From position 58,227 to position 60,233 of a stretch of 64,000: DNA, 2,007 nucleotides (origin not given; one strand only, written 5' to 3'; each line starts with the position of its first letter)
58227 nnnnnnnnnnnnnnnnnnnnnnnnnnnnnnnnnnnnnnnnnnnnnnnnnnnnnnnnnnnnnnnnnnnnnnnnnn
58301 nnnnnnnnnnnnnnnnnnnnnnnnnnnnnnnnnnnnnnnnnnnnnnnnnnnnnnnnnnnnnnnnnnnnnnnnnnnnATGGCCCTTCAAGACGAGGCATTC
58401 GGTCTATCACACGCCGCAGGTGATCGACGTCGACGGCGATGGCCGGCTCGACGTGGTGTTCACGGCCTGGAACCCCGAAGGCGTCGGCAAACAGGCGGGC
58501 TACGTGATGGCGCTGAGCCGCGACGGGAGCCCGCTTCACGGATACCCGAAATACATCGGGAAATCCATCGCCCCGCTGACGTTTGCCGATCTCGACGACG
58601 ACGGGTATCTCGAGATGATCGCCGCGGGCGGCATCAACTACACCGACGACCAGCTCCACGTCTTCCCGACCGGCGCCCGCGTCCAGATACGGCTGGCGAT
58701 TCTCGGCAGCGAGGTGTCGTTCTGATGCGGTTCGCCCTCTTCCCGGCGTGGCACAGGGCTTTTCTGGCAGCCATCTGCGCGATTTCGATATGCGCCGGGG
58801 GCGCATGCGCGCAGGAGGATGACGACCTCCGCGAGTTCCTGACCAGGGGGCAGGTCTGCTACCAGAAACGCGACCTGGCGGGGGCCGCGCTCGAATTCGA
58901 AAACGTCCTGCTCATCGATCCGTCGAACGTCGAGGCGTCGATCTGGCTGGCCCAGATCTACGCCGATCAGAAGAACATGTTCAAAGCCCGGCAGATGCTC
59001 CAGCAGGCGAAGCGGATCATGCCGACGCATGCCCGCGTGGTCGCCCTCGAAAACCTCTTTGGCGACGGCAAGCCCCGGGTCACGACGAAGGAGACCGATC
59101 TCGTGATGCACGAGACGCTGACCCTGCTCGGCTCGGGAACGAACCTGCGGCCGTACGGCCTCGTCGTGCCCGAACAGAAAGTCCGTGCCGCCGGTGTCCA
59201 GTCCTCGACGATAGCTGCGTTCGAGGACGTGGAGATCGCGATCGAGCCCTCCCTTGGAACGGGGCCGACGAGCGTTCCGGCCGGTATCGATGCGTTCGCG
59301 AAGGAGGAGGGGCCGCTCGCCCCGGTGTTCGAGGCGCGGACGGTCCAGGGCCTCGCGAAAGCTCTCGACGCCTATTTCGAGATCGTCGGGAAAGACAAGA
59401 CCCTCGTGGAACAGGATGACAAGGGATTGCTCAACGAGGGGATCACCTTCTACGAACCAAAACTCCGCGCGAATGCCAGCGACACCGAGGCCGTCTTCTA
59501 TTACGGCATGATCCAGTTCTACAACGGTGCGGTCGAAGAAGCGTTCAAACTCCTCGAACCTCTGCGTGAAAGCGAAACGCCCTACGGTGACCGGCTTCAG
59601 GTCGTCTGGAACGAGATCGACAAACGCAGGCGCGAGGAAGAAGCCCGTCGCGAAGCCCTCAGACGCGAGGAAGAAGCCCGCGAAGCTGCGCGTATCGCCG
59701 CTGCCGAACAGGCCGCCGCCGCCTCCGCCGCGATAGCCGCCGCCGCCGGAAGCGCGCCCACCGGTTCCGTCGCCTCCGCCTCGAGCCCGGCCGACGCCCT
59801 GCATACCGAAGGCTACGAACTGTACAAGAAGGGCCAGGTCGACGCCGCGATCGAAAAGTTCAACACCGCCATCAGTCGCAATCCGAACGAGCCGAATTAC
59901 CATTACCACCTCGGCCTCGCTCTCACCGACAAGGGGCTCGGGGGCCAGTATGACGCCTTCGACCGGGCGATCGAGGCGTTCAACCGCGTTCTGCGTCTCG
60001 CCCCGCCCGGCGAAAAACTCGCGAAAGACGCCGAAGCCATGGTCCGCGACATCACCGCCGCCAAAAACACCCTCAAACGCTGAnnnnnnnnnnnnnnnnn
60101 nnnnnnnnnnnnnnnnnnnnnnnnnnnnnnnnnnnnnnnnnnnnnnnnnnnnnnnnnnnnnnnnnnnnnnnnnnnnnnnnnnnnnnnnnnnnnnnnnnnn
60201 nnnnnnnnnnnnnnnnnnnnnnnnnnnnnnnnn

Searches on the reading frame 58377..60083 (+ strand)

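Call 66: search_protein_families(library=pfam, proteins=[window:58377-60083:+], max_evalue=0.001)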
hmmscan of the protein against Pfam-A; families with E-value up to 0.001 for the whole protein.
window:58377-60083:+ (568 aa): 12 families
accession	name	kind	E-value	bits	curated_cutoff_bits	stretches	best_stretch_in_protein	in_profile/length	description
PF13414.12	TPR_11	-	3.9e-16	58.9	26.8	1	479-520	1-42/42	TPR repeat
PF07719.23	TPR_2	-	1e-15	56.9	27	1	472-504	1-33/34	Tetratricopeptide repeat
PF13432.12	TPR_16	-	7.5e-13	49.1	32.7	2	477-545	2-64/65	Tetratricopeptide repeat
PF14559.12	TPR_19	-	1.3e-10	41.9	25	1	163-224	3-64/68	Tetratricopeptide repeat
PF12895.13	ANAPC3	-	1.3e-10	41.8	27.2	0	469-518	20-68/82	Anaphase-promoting complex, cyclosome, subunit 3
PF13181.12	TPR_8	-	8.6e-09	35.3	25.7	0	472-504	1-33/34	Tetratricopeptide repeat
PF00515.34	TPR_1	-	4.7e-08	33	27.8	0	472-504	1-33/34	Tetratricopeptide repeat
PF13431.12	TPR_17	-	2.3e-06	27.9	24.4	0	174-206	2-34/34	Tetratricopeptide repeat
PF23914.1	TPR_CcmH_CycH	-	7.3e-06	26.3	42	0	146-224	45-126/158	Cytochrome c-type biogenesis protein H TPR domain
PF13174.12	TPR_6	-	5e-05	24.1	26.3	0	187-212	2-27/33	Tetratricopeptide repeat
PF25064.1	ARM_TT21_5th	-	7.3e-05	23.5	27.8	0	160-217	10-67/117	TT21 fifth ARM repeats domain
PF24575.1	TPR_Slam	-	0.00081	20.2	35.2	0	478-517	53-92/104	Surface lipoprotein assembly modifier, N-terminal TPR repeats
